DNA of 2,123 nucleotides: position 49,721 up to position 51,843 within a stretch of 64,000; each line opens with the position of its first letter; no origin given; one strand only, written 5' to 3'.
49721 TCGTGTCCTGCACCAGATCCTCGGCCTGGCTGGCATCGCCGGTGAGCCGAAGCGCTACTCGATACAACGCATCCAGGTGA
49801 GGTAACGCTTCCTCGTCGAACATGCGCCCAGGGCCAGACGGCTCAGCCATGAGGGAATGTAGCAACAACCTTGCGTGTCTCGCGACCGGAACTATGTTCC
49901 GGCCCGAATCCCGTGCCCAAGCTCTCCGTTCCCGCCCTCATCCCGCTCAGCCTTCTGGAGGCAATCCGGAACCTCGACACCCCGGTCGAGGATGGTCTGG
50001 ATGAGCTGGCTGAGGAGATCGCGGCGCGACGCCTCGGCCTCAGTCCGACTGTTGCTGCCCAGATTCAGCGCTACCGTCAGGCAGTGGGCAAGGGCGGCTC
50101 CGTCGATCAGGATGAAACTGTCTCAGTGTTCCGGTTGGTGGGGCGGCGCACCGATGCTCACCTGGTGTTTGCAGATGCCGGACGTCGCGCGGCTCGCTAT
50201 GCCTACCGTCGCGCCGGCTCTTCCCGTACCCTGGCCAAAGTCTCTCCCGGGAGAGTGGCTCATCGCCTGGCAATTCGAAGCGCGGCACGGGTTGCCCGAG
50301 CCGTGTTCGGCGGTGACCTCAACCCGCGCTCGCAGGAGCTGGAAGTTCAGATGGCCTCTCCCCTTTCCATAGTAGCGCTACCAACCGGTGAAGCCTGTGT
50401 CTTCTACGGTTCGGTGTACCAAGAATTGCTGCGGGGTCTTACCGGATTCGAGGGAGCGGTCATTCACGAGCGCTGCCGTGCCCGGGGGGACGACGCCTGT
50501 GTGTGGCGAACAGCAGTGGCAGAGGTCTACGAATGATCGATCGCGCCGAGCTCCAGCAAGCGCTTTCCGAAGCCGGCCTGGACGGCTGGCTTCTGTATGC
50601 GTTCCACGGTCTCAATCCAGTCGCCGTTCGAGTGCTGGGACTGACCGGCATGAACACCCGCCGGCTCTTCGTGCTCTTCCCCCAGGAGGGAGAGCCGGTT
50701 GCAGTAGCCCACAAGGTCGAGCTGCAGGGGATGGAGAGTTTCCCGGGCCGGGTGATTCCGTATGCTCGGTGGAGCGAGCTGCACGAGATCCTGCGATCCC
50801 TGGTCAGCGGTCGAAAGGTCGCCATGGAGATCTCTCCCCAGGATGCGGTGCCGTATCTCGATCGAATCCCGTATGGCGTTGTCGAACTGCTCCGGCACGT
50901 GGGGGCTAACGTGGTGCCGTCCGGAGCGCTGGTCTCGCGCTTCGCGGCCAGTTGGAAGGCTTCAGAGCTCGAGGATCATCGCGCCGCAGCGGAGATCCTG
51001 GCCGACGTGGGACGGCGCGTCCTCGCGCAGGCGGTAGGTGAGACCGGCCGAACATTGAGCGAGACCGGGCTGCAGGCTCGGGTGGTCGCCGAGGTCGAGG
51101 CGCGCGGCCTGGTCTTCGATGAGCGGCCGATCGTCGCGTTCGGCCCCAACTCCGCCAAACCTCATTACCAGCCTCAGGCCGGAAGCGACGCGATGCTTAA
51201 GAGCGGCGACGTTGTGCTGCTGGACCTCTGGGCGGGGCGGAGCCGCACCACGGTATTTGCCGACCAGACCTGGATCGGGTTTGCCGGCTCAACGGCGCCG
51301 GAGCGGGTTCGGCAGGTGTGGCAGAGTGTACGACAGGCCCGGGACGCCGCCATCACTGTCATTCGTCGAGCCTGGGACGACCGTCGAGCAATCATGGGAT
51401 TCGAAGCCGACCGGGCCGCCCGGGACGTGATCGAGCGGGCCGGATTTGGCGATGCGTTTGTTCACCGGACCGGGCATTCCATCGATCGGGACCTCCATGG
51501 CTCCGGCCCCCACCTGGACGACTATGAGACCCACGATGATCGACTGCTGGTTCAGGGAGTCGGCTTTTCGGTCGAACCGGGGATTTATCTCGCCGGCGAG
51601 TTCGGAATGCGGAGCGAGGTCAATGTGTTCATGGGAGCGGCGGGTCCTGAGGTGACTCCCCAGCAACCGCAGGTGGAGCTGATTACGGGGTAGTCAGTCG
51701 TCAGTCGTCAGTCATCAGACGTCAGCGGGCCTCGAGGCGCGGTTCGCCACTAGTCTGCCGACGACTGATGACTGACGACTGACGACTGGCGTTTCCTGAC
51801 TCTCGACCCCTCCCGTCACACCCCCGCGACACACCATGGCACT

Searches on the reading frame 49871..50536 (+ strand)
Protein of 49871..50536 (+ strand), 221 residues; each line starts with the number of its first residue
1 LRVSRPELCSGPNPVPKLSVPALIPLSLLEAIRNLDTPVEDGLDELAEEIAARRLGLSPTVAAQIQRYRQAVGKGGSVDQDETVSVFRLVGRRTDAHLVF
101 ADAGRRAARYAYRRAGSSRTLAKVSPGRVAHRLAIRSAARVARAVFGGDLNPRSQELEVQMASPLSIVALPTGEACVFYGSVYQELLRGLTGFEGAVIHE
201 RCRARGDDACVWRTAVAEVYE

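Call 3: search_protein_families(library=pfam, proteins=[window:49871-50536:+], max_evalue=0.01)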
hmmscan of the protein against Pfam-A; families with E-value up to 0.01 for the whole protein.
window:49871-50536:+ (221 aa): 0 families

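Call 4: search_protein_families(library=ncbifam, proteins=[window:49871-50536:+], max_evalue=0.01)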
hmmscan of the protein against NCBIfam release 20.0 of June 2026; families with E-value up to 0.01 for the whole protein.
window:49871-50536:+ (221 aa): 1 family
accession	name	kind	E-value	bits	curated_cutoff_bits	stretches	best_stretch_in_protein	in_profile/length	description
TIGR02019.1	BchJ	equivalog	0.0061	16.4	74.3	1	93-212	62-186/188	bacteriochlorophyll 4-vinyl reductase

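Call 81: search_solved_structures(query=window:49871-50536:+, max_evalue=5)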
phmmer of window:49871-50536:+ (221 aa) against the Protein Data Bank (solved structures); distinct sequences matched with E-value up to 5: 4.
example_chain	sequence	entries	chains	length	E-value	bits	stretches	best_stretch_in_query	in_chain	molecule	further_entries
9c5h_A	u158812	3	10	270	0.093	15.7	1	113-191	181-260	Hydroxybutyrate dehydrogenase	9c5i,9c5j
9c5k_A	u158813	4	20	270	0.097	15.6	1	113-191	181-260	Hydroxybutyrate dehydrogenase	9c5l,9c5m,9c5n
9c5o_A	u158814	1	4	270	0.099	15.6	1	113-191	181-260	Hydroxybutyrate dehydrogenase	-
7yh3_A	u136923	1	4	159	0.64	13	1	176-214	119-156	TRAPPC3 from Thorarchaeota SMTZ1-45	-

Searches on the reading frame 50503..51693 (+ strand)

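Call 45: search_protein_families(library=pfam, proteins=[window:50503-51693:+], max_evalue=0.001)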
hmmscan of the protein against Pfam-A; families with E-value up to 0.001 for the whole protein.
window:50503-51693:+ (396 aa): 2 families
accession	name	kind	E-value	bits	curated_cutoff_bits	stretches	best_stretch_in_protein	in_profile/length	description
PF00557.29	Peptidase_M24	-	2.8e-34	119.2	23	1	158-376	2-205/208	Metallopeptidase family M24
PF01321.24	Creatinase_N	-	0.00085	20.3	22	0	15-109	3-94/128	Creatinase/Prolidase N-terminal domain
